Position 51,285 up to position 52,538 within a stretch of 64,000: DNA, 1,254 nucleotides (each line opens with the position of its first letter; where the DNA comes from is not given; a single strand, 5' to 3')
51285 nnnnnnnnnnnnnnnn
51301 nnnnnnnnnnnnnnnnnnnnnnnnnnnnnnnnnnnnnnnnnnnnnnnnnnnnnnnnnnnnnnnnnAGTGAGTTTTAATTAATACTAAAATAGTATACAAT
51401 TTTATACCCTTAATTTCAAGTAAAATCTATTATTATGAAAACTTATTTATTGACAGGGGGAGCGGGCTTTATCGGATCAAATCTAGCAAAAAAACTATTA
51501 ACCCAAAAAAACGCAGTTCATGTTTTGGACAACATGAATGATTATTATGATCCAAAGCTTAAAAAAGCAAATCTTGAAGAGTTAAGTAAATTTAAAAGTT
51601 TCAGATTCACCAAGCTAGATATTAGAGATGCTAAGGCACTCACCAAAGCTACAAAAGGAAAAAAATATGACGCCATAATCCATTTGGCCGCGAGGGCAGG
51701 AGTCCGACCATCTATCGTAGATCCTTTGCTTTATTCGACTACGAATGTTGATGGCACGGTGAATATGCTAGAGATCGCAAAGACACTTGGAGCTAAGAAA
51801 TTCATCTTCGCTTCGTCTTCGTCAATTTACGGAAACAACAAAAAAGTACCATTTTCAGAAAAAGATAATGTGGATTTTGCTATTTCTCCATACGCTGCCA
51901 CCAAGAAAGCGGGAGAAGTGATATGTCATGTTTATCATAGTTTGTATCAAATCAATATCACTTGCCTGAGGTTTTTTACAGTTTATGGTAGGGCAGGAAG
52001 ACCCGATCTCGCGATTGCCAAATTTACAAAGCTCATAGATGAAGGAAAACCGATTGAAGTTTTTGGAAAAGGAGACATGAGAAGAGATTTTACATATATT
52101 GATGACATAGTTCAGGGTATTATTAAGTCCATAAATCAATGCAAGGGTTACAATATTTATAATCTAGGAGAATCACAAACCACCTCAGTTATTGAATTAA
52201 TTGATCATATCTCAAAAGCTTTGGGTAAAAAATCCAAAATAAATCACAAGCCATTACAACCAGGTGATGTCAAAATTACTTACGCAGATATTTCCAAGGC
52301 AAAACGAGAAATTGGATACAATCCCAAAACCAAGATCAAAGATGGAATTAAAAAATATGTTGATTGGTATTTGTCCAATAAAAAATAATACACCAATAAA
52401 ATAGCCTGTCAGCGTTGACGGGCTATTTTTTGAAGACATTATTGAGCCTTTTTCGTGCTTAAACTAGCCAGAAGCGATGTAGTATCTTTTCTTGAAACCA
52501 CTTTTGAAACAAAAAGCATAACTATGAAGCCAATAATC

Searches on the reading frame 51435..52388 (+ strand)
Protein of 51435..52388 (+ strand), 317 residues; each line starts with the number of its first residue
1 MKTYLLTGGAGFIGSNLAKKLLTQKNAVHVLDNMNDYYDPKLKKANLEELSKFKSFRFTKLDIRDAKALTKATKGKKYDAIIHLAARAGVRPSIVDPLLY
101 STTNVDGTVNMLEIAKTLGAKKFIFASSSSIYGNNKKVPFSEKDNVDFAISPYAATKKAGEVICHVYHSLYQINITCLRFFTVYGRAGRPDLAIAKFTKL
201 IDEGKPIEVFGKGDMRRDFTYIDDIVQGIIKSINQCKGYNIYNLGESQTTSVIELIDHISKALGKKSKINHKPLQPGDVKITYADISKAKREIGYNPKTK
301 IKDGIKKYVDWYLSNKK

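Call 9: search_protein_families(library=pfam, proteins=[window:51435-52388:+], max_evalue=0.001)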
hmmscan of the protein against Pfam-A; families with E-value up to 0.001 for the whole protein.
window:51435-52388:+ (317 aa): 10 families
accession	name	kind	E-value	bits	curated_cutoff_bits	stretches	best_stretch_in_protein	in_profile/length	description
PF16363.11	GDP_Man_Dehyd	-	1.2e-62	212.7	27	1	5-307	1-331/332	GDP-mannose 4,6 dehydratase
PF01370.27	Epimerase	-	1.6e-58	198.4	20.9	1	5-245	2-240/240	NAD dependent epimerase/dehydratase family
PF01073.25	3Beta_HSD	-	1.4e-21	77.2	22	1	6-230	2-226/280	3-beta hydroxysteroid dehydrogenase/isomerase family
PF02719.21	Polysacc_synt_2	-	4.6e-20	72.4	20.2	1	5-268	2-252/293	Polysaccharide biosynthesis protein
PF04321.23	RmlD_sub_bind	-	1.8e-18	67.1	27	1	4-267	3-235/287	RmlD substrate binding domain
PF07993.18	NAD_binding_4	-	7.9e-14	51.9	20.1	1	6-197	1-226/258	Male sterility protein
PF13460.12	NAD_binding_10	-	2.2e-07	31.3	27.2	1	8-161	1-128/184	NAD(P)H-binding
PF08659.16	KR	-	2.1e-05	24.9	22.6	1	3-138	2-147/180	KR domain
PF00106.31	adh_short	-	0.00045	20.2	26.6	0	2-90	1-87/195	short chain dehydrogenase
PF03435.24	Sacchrp_dh_NADP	-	0.00085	20.1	25.1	0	9-85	5-76/129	Saccharopine dehydrogenase NADP binding domain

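Call 46: search_protein_families(library=ncbifam, proteins=[window:51435-52388:+], max_evalue=0.00001)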
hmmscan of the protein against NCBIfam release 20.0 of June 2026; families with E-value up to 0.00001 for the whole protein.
window:51435-52388:+ (317 aa): 29 families (the best 25 are shown)
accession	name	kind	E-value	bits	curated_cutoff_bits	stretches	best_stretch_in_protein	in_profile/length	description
TIGR01179.1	galE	equivalog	1.8e-56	191.4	262.3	1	5-315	3-328/332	UDP-glucose 4-epimerase GalE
TIGR01181.1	dTDP_gluc_dehyt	equivalog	2.3e-55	187.9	365.1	1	4-316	2-315/321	dTDP-glucose 4,6-dehydratase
NF011728.1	PRK15181.1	equivalog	1.2e-45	156.1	760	1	2-315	16-340/348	Vi polysaccharide biosynthesis UDP-N-acetylglucosaminuronic acid C-4 epimerase TviC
TIGR04180.1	EDH_00030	hypoth_equivalog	1.1e-40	139.6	475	1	5-299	2-296/297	NAD-dependent 4,6-dehydratase LegB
TIGR02197.1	heptose_epim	equivalog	5.5e-39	134.2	274.6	1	5-314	2-315/316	ADP-glyceromanno-heptose 6-epimerase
NF007956.0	PRK10675.1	subfamily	6.1e-38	130.8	394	2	4-185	3-182/338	UDP-glucose 4-epimerase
NF007490.0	PRK10084.1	subfamily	1.2e-32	113.3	649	1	4-317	3-339/361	dTDP-glucose 4,6-dehydratase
NF007582.0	PRK10217.1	equivalog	1.4e-30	106.6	698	1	1-316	1-335/355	dTDP-glucose 4,6-dehydratase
TIGR02622.1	CDP_4_6_dhtase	equivalog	3e-25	89.1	278.45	1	2-173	5-174/352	CDP-glucose 4,6-dehydratase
NF047922.1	GDPFucSynFcl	equivalog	7.4e-24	84.7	500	1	59-316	35-305/308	GDP-L-fucose synthase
NF042422.1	oxyalk_red_OleD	equivalog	1.7e-20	73.7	580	1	5-264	4-251/329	2-alkyl-3-oxoalkanoate reductase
TIGR01472.1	gmd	equivalog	1.4e-19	70.5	415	1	4-311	3-337/342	GDP-mannose 4,6-dehydratase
TIGR03466.1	HpnA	hypoth_equivalog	9.3e-19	67.5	367.65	1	4-157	3-145/327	hopanoid-associated sugar epimerase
NF043036.1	ErythonDh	equivalog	1.1e-18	67.5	325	1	5-198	4-194/321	D-erythronate dehydrogenase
NF008872.0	PRK11908.1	equivalog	4.4e-18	65.4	294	1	1-314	1-337/349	bifunctional UDP-4-keto-pentose/UDP-xylose synthase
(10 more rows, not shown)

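Call 47: search_solved_structures(query=window:51435-52388:+, max_evalue=1e-20)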
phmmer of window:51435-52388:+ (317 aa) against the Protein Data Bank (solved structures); distinct sequences matched with E-value up to 1e-20: 72 (the best 60 are shown).
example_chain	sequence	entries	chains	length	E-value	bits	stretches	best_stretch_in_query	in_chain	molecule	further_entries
5u4q_A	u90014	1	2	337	1.5e-87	297.2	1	4-313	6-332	dTDP-glucose 4,6-dehydratase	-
6zl6_A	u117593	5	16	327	5.1e-56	193.7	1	4-311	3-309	Epimerase domain-containing protein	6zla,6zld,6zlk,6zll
6zlj_A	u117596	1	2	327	1.8e-55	191.9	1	4-311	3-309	Epimerase domain-containing protein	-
3ruc_A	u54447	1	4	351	9.8e-50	173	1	2-313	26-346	WbgU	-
3ru7_A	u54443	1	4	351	1.9e-49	172.1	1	2-313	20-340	WbgU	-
3ru9_A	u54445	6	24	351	1.9e-49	172.1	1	2-313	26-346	WbgU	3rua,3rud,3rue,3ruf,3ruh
3lu1_A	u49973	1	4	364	2.1e-49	171.9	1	2-313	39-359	WbgU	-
1sb8_A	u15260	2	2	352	1.9e-43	152.4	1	2-313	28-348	wbpP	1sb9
10ke_A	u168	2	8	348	3e-43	151.7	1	3-313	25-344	Capsular polysaccharide biosynthesis protein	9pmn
4zrm_A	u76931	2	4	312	1.7e-42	149.3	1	4-312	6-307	UDP-glucose 4-epimerase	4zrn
7ys8_A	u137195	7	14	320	2.1e-42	149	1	5-312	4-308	UDP-glucose 4-epimerase | UDP-glucose 4-epimerase along with EC 5.1.3.2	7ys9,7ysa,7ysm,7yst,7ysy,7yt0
6dnt_A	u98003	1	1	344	3e-41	145.2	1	2-315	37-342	NAD-dependent epimerase/dehydratase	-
8wow_A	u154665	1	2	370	1.2e-40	143.2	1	2-314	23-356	UDP-glucose 4-epimerase 2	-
8wov_B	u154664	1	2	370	1.2e-40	143.2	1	2-314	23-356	UDP-glucose 4-epimerase 2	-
8wop_A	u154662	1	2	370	1.7e-40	142.7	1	2-314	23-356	UDP-glucose 4-epimerase 2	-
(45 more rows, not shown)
